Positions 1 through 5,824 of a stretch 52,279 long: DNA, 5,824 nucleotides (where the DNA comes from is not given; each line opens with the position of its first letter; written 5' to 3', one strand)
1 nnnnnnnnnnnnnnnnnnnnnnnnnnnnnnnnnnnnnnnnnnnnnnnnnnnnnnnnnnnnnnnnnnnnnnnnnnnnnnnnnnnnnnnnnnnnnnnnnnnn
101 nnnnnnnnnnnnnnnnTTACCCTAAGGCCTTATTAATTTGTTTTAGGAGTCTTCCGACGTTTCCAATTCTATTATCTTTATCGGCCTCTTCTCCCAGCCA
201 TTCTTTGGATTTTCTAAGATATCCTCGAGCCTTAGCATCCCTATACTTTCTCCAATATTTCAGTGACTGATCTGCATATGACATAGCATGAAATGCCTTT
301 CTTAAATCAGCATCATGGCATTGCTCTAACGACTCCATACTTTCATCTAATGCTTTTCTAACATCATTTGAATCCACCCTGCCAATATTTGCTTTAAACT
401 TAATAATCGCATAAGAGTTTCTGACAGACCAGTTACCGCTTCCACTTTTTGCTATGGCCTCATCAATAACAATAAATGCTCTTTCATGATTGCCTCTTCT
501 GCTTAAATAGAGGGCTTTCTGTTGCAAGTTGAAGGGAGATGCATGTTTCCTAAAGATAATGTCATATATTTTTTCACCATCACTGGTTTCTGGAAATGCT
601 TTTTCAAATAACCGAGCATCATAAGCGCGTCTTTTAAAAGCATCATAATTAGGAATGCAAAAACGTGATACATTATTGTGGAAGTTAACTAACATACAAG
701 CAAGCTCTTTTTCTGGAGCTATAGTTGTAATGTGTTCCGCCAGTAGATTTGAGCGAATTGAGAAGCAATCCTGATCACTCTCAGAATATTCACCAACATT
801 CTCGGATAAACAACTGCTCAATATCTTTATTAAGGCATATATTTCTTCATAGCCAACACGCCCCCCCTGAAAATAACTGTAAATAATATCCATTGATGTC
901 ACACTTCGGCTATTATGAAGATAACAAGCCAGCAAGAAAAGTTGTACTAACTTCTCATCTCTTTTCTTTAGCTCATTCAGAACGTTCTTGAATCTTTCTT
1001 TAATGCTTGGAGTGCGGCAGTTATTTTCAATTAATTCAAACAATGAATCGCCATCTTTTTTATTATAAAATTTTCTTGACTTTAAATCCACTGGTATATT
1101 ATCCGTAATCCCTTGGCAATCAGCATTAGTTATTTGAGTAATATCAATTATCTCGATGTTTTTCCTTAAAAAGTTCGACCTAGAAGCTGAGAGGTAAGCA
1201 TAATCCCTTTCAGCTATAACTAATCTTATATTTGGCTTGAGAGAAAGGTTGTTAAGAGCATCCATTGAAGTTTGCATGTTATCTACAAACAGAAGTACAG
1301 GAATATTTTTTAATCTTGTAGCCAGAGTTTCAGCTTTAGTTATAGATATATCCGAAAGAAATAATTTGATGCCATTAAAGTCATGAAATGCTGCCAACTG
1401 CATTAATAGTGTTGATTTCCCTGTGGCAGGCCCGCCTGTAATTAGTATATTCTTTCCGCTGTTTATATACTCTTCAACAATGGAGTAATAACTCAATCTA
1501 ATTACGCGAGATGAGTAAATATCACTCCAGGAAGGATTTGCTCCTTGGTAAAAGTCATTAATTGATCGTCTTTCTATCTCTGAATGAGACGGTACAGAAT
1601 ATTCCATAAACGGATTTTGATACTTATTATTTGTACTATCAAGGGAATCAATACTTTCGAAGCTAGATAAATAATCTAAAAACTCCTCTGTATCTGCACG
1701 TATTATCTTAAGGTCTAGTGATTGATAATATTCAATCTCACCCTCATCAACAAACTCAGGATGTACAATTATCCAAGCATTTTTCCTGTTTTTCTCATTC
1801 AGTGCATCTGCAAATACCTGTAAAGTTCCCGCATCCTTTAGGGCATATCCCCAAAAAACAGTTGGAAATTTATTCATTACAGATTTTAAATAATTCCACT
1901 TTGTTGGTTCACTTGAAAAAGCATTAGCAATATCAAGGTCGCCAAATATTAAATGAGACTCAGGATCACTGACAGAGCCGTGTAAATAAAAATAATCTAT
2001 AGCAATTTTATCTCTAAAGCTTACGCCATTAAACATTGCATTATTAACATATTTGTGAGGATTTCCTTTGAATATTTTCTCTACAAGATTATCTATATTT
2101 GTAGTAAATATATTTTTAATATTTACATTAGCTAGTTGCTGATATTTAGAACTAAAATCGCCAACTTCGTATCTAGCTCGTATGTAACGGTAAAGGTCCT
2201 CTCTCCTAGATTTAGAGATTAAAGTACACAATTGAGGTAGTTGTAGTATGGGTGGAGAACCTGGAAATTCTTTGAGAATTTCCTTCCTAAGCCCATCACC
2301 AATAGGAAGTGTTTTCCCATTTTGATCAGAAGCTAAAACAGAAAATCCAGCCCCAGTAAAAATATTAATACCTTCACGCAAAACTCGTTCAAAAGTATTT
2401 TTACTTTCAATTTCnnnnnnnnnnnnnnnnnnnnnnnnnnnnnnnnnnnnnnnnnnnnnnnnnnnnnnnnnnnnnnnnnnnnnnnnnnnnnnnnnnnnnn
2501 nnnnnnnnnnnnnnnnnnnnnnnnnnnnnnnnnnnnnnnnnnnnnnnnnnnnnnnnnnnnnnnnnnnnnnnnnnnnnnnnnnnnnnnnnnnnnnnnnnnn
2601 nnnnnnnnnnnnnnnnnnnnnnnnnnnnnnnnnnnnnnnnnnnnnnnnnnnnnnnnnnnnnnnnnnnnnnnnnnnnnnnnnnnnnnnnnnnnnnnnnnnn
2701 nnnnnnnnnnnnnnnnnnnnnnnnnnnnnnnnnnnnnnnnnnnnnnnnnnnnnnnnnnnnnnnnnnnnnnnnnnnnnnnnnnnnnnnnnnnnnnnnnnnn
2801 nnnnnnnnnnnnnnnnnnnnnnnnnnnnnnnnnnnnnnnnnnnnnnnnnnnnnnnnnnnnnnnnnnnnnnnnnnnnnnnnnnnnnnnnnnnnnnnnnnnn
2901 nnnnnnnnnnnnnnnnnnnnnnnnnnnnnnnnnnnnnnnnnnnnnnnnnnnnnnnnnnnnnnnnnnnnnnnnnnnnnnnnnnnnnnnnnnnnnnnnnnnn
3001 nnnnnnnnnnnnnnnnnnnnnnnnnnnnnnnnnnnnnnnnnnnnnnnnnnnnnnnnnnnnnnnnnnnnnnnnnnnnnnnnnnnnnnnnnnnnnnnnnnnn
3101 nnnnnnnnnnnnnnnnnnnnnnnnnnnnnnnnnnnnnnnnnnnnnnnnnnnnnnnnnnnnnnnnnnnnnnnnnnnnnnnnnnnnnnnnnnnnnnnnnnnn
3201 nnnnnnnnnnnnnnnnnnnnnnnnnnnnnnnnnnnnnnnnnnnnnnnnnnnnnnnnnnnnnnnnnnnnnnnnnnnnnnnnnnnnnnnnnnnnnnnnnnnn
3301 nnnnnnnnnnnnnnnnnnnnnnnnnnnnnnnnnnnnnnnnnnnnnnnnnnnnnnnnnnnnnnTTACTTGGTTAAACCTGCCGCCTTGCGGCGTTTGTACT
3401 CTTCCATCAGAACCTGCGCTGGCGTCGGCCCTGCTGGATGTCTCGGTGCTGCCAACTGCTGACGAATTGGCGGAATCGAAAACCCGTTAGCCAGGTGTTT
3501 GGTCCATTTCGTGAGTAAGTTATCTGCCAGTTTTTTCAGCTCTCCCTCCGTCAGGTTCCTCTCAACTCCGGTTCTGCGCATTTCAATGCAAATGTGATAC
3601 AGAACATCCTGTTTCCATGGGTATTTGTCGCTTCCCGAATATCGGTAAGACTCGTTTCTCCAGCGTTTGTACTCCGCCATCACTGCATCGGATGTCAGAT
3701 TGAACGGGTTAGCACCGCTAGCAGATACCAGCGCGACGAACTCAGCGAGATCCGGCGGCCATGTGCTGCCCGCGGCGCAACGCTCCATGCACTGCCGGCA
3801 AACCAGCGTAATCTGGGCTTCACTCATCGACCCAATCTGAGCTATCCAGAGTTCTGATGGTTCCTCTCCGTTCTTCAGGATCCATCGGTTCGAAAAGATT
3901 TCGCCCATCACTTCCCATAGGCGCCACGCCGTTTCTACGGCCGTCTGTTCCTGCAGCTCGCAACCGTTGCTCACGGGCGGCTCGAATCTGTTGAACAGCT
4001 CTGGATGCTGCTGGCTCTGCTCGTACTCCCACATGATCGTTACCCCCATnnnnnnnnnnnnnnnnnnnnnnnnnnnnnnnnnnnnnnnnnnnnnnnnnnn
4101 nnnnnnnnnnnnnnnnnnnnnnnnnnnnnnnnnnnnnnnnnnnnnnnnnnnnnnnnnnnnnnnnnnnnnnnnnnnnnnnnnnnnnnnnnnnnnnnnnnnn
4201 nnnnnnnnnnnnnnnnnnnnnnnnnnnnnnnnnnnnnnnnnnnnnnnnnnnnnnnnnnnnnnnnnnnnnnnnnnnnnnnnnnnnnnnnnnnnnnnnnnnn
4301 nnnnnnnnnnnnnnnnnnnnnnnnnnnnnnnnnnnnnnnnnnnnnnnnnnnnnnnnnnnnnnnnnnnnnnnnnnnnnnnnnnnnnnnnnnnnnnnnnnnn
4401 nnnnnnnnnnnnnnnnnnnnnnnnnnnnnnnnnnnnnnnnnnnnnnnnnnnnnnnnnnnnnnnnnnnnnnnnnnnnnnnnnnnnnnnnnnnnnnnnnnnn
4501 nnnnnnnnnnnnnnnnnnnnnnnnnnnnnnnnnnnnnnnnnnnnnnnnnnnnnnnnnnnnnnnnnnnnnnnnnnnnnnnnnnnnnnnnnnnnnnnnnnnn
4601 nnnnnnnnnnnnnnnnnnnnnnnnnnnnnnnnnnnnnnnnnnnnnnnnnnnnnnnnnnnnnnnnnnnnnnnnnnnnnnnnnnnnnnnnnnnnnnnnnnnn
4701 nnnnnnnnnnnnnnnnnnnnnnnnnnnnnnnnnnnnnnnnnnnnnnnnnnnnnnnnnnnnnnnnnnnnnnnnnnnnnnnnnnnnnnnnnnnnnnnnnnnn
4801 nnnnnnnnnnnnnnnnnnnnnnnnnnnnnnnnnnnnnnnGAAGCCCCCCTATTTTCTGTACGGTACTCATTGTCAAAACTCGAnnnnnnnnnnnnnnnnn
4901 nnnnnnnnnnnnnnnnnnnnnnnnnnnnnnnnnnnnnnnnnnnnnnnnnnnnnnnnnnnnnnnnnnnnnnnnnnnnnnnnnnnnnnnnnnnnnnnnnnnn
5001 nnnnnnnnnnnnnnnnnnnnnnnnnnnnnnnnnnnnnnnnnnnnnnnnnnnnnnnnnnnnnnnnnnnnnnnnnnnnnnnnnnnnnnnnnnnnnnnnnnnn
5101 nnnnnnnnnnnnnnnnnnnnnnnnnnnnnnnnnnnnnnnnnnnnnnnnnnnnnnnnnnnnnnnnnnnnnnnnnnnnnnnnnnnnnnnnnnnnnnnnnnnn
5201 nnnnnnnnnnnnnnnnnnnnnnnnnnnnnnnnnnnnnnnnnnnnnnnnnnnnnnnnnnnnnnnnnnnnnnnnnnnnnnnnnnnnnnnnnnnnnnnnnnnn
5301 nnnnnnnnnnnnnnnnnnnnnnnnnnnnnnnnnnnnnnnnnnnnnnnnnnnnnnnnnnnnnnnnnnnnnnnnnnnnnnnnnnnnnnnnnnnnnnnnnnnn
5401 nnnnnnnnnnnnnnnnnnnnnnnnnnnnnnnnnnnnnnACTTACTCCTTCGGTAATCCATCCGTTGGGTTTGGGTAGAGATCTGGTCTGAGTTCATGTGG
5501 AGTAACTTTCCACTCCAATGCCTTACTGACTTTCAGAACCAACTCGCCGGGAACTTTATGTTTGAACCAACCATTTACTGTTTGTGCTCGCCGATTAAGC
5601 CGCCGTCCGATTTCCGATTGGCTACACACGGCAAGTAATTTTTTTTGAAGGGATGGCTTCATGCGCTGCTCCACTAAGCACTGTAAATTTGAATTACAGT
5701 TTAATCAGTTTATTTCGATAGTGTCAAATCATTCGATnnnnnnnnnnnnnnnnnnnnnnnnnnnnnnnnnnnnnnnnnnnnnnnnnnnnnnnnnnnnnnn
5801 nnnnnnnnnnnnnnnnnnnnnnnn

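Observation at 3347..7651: Recurring 15-19-bp motif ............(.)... positioned exactly at start codons of four early genes, two copies identical and flanking the Rrf2-like gene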

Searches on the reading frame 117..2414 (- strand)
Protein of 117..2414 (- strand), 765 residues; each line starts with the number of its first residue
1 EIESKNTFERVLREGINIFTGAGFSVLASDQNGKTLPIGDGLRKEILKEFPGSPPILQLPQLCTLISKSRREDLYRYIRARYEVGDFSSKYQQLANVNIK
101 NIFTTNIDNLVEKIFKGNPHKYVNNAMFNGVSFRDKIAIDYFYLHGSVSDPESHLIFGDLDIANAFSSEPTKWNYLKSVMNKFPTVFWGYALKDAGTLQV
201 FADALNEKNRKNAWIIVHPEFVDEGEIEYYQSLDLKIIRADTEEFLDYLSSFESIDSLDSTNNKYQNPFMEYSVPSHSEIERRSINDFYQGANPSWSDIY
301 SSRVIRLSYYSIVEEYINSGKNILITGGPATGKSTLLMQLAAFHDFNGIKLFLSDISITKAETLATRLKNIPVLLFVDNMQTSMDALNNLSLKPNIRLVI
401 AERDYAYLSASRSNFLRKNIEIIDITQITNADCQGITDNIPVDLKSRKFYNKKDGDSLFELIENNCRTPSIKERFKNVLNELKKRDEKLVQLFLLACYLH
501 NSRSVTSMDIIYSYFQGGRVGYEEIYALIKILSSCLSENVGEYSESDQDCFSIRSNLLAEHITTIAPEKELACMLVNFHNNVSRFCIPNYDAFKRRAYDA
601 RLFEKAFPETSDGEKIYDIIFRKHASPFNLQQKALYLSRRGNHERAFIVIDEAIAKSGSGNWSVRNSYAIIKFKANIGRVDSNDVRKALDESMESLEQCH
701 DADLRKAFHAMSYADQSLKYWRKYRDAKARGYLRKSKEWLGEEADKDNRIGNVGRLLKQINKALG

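Call 25: search_protein_families(library=pfam, proteins=[window:117-2414:-], max_evalue=0.01)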
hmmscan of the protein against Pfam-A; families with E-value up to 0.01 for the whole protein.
window:117-2414:- (765 aa): 6 families
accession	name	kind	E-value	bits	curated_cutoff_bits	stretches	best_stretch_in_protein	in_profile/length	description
PF13289.12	SIR2_2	-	5.8e-14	52.8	24.5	1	101-228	2-131/141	SIR2-like domain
PF25199.1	nSTAND_NTPase5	-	1.9e-13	50.9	34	1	287-405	2-135/145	Novel STAND NTPase 5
PF13521.12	AAA_28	-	0.0025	18.5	27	1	323-343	2-22/164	AAA domain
PF13481.12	AAA_25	-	0.0027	17.8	27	1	312-342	25-55/195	AAA domain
PF20720.3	nSTAND3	-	0.003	17.7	27.2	0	310-365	7-61/155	Novel STAND NTPase 3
PF10236.15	DAP3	-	0.0099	15.6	23.1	0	321-343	24-46/311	Mitochondrial ribosomal death-associated protein 3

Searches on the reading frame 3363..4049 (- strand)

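Call 25: search_protein_families(library=pfam, proteins=[window:3363-4049:-], max_evalue=0.01)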
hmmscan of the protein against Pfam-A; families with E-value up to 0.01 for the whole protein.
window:3363-4049:- (228 aa): 1 family
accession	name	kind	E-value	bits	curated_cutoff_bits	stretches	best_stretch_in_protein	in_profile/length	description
PF06992.16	Phage_lambda_P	-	3.9e-13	49.9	26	1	94-194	60-161/162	Replication protein P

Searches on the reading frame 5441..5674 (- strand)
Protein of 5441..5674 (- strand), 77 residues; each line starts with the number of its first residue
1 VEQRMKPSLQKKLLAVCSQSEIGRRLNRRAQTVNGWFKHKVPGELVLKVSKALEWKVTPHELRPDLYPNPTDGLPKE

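Call 25: search_protein_families(library=pfam, proteins=[window:5441-5674:-], max_evalue=0.01)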
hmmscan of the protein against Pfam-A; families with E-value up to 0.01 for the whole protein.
window:5441-5674:- (77 aa): 1 family
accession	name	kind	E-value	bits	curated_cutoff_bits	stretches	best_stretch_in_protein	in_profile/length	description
PF15943.11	YdaS_toxin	-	1.9e-09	37.7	30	1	15-69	7-63/65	Bacterial toxin YdaS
